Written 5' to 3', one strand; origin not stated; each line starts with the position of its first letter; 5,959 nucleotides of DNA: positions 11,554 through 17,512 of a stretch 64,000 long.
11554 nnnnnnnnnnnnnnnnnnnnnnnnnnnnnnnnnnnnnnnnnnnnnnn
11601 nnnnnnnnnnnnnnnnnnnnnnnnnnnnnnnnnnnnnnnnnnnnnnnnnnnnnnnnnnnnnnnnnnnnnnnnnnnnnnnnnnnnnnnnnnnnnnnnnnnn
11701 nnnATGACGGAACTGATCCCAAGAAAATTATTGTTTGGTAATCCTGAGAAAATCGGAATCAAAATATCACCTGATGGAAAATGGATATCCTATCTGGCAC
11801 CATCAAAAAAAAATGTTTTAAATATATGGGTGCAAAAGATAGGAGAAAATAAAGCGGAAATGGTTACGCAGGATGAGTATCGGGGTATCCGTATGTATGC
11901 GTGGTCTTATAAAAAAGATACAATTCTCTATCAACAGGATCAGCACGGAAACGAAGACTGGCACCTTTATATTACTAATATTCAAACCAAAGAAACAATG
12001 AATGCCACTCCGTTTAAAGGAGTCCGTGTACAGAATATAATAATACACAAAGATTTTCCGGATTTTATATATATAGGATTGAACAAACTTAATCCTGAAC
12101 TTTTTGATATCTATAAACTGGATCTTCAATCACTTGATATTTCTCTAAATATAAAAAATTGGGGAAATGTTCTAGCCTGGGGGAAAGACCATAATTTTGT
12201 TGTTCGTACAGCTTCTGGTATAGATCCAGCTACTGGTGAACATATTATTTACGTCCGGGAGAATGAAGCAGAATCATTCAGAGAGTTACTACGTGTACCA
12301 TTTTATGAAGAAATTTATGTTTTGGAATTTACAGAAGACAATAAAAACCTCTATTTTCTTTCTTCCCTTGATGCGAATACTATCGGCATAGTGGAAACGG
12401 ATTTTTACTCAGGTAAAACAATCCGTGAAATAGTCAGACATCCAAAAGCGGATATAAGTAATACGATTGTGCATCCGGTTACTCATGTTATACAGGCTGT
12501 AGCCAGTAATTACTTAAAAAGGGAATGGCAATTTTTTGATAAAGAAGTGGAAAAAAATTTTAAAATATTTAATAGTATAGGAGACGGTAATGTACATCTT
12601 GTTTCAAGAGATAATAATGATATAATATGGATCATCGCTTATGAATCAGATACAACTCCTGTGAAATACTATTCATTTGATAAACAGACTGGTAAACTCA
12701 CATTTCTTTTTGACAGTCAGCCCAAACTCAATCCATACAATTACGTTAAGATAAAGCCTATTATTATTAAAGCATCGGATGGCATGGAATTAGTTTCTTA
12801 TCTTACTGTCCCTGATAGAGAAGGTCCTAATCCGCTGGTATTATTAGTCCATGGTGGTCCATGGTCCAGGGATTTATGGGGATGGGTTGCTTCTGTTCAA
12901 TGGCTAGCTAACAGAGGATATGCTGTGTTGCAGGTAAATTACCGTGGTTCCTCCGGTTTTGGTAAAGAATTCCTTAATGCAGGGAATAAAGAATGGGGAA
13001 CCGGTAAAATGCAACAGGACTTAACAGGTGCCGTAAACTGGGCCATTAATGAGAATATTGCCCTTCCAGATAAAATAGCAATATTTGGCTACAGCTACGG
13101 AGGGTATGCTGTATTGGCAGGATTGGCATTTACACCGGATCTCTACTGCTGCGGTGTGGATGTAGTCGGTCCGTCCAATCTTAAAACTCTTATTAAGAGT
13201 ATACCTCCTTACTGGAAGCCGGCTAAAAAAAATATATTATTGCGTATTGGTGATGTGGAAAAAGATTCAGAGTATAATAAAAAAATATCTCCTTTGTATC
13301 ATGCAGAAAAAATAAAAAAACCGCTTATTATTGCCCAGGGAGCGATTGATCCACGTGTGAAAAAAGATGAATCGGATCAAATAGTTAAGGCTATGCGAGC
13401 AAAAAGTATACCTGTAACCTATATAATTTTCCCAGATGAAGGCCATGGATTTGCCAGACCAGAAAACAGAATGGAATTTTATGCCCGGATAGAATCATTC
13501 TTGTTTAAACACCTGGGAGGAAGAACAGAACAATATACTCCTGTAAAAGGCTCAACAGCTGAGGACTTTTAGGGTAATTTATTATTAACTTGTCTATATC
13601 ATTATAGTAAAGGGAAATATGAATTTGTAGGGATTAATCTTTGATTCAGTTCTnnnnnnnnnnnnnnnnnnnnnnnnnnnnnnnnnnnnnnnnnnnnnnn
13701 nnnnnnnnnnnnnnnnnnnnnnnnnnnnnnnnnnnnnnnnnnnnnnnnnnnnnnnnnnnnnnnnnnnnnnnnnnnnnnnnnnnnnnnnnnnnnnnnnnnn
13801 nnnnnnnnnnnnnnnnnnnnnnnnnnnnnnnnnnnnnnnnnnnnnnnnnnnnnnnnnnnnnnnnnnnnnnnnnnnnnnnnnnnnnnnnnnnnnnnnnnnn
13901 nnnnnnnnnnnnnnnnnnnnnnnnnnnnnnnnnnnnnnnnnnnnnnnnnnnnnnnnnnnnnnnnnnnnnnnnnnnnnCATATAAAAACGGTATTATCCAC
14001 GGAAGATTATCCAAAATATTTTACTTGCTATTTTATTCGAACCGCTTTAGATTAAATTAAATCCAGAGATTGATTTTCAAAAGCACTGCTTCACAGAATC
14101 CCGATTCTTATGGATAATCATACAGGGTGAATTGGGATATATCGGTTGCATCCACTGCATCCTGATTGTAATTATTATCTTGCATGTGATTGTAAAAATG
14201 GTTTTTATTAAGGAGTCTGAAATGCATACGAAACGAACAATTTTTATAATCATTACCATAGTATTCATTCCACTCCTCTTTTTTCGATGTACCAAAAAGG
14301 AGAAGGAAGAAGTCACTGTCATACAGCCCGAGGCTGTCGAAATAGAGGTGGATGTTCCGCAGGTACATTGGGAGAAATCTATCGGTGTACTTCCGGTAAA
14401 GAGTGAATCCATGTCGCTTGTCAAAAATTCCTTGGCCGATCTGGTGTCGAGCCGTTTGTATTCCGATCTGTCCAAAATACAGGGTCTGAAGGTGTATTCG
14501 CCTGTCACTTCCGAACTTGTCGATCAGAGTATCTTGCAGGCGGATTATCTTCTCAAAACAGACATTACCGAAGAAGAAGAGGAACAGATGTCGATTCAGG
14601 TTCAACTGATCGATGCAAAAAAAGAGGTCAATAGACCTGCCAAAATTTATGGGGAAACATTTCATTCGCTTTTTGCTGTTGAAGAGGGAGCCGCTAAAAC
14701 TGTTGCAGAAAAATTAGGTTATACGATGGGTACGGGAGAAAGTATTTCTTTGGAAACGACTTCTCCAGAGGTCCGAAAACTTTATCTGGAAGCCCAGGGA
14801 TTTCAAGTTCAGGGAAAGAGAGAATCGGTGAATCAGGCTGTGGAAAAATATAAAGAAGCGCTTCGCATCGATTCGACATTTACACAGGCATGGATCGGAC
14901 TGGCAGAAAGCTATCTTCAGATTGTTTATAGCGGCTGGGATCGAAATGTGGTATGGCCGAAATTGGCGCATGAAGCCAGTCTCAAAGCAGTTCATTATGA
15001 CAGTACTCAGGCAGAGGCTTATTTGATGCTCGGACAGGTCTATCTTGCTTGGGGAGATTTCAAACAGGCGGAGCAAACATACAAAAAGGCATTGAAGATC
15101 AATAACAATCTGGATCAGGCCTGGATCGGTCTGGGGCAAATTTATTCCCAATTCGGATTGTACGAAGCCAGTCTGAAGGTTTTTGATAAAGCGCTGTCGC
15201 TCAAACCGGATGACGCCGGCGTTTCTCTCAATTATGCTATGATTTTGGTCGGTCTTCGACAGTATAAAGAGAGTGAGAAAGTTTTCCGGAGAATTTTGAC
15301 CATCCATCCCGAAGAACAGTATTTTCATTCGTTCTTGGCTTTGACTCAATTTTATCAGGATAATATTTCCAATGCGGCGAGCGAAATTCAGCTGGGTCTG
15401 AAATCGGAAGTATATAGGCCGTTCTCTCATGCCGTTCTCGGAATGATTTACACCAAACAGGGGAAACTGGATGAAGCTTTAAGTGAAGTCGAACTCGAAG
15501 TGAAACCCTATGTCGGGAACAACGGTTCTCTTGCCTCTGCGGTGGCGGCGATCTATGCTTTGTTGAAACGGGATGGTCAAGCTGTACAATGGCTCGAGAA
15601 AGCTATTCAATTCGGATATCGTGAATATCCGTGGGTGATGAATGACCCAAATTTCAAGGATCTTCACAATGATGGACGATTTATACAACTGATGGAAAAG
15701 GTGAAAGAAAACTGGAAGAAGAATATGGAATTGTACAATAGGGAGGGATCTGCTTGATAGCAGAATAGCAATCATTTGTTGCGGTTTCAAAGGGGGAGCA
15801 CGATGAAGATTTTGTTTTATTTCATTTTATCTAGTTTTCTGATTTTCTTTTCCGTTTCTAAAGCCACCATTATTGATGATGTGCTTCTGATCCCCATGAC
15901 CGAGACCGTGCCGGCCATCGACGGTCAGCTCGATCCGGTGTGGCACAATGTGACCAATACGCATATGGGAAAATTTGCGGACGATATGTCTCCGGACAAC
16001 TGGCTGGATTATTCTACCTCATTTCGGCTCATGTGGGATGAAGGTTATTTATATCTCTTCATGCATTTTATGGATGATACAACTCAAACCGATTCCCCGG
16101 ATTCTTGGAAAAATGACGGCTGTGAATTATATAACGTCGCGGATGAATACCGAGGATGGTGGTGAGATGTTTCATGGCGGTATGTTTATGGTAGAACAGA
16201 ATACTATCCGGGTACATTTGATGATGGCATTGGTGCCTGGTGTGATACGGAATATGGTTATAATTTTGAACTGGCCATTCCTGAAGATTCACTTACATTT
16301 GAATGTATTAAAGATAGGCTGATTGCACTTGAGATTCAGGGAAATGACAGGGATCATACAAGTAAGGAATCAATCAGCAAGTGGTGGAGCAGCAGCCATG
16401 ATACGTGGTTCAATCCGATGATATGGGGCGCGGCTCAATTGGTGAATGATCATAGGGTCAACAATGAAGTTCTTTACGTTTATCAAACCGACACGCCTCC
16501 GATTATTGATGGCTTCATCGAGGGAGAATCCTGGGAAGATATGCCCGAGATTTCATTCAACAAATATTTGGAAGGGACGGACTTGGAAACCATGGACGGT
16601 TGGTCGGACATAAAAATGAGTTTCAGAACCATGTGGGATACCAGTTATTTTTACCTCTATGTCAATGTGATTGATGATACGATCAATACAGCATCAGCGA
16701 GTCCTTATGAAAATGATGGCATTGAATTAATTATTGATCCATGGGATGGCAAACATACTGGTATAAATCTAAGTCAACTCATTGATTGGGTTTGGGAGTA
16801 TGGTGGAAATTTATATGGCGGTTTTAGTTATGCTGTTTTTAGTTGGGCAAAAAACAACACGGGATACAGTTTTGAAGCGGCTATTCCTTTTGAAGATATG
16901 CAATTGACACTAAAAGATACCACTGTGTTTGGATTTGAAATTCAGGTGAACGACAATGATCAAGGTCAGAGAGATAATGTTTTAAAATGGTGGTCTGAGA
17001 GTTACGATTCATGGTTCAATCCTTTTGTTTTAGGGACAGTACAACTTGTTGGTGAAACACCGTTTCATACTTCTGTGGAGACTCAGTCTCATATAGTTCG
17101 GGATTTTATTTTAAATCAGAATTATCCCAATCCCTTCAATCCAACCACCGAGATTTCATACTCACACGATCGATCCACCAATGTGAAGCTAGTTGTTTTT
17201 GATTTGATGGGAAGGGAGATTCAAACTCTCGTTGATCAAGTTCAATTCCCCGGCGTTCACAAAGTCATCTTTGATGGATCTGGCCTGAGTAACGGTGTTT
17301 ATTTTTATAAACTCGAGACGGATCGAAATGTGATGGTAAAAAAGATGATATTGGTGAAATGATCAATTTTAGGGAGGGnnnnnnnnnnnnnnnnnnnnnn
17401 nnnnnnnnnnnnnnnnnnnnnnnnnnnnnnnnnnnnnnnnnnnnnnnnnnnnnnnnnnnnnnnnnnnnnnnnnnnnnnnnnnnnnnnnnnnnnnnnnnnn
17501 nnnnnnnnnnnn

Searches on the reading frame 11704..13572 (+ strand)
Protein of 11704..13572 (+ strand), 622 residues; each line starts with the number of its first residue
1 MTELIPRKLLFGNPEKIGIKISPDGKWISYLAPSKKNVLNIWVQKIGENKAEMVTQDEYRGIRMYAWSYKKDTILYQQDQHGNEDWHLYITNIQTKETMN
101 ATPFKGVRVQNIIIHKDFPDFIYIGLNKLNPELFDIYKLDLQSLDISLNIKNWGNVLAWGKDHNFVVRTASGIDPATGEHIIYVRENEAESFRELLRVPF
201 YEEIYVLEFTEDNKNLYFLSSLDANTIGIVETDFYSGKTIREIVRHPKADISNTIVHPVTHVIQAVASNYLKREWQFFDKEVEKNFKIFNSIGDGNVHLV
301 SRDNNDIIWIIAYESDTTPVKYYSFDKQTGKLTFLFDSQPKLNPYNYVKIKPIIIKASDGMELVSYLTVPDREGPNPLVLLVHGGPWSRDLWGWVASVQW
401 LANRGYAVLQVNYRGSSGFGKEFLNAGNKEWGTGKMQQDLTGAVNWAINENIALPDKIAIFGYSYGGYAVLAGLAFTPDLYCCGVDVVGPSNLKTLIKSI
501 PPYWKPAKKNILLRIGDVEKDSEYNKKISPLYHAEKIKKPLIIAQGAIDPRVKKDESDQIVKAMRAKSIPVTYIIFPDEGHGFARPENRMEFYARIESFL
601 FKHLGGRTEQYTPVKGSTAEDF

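Call 32: search_protein_families(library=pfam, proteins=[window:11704-13572:+], max_evalue=0.00001)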
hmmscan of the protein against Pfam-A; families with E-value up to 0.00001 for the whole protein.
window:11704-13572:+ (622 aa): 7 families
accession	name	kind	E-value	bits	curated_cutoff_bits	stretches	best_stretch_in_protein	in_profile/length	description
PF00326.27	Peptidase_S9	-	1.5e-42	146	22.6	1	397-606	6-212/213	Prolyl oligopeptidase family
PF01738.24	DLH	-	5.1e-13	49.6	21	1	366-589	4-194/217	Dienelactone hydrolase family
PF20434.5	BD-FAE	-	6.4e-13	49.2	26.8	1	371-563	8-214/215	BD-FAE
PF02129.25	Peptidase_S15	-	1e-10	42.2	23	1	359-476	1-115/262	X-Pro dipeptidyl-peptidase (S15 family)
PF12697.13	Abhydrolase_6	-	3.2e-08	34.9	26.3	1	379-507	1-115/217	Alpha/beta hydrolase family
PF02897.21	Peptidase_S9_N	-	2.9e-06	26.8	24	0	59-334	123-410/414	Prolyl oligopeptidase, N-terminal beta-propeller domain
PF12146.15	Hydrolase_4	-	3.7e-06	26.9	27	0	375-480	3-100/239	Serine aminopeptidase, S33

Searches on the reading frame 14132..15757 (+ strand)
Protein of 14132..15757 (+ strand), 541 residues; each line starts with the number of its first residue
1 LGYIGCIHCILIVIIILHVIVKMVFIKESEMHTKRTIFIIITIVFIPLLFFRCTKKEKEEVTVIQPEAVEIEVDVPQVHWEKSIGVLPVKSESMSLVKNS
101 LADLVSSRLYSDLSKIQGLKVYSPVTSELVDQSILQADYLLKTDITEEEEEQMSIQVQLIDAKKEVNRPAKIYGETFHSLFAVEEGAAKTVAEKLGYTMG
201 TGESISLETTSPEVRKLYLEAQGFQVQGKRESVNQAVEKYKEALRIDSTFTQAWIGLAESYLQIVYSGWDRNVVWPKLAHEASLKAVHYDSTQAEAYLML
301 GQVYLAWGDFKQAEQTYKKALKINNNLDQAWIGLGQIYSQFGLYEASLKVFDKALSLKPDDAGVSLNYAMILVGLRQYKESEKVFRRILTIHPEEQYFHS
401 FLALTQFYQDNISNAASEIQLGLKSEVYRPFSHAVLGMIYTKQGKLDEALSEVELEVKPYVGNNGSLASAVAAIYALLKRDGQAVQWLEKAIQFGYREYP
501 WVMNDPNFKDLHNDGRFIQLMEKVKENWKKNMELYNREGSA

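Call 32: search_protein_families(library=pfam, proteins=[window:14132-15757:+], max_evalue=0.00001)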
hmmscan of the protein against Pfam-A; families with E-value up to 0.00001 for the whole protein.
window:14132-15757:+ (541 aa): 16 families
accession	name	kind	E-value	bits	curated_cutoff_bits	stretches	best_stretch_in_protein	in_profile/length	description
PF00515.34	TPR_1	-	4.8e-25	86.8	27.8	1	294-326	1-33/34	Tetratricopeptide repeat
PF13181.12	TPR_8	-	1.6e-23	81.3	25.7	1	294-326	1-33/34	Tetratricopeptide repeat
PF07719.23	TPR_2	-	7.9e-21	72.9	27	0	294-326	1-33/34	Tetratricopeptide repeat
PF14559.12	TPR_19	-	7.2e-20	71.5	25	1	343-403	6-66/68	Tetratricopeptide repeat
PF13414.12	TPR_11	-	9.9e-20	70.4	26.8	0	304-340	4-40/42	TPR repeat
PF13428.12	TPR_14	-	5.4e-18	64.1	23.5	0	295-337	2-44/44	Tetratricopeptide repeat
PF13431.12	TPR_17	-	1.3e-17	62.9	24.4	0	284-315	3-34/34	Tetratricopeptide repeat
PF13424.12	TPR_12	-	4.1e-17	62.6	30.1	0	292-323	43-74/77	Tetratricopeptide repeat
PF23914.1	TPR_CcmH_CycH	-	2e-16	60.7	42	1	329-418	51-143/158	Cytochrome c-type biogenesis protein H TPR domain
PF13176.12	TPR_7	-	3.4e-14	52.1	27.9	0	330-362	1-33/36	Tetratricopeptide repeat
PF13432.12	TPR_16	-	1.2e-13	51.7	32.7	1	298-362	1-65/65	Tetratricopeptide repeat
PF25063.1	ARM_TT21_C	-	2.6e-12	47.5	35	1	213-394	17-196/209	Tetratricopeptide repeat protein 21 C-terminal ARM domain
PF12895.13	ANAPC3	-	3.7e-09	37.2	27.2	0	287-353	15-81/82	Anaphase-promoting complex, cyclosome, subunit 3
PF13374.12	TPR_10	-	8e-09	35.7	27.5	0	436-450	8-22/42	Tetratricopeptide repeat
PF24575.1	TPR_Slam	-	3.9e-06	27.7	35.2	0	368-416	53-101/104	Surface lipoprotein assembly modifier, N-terminal TPR repeats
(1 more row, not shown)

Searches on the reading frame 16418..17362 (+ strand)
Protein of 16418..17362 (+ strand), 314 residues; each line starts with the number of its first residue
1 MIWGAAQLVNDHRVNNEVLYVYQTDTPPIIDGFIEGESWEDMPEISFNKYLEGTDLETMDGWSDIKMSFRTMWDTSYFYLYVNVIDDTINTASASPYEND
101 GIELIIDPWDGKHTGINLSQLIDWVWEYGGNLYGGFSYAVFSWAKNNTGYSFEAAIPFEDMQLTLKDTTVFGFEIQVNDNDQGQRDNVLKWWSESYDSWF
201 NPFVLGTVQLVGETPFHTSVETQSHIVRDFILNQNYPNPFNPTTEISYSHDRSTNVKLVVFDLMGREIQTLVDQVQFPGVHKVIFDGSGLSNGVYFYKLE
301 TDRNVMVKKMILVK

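Call 32: search_protein_families(library=pfam, proteins=[window:16418-17362:+], max_evalue=0.00001)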
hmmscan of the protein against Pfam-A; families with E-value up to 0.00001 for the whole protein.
window:16418-17362:+ (314 aa): 2 families
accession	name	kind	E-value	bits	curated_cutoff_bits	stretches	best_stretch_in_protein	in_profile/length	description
PF06452.16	CBM9_1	-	3.8e-26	92.5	23.4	1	30-212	1-184/185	Carbohydrate family 9 binding domain-like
PF18962.6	Por_Secre_tail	-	8.6e-10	39.2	27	1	236-311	2-74/75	Secretion system C-terminal sorting domain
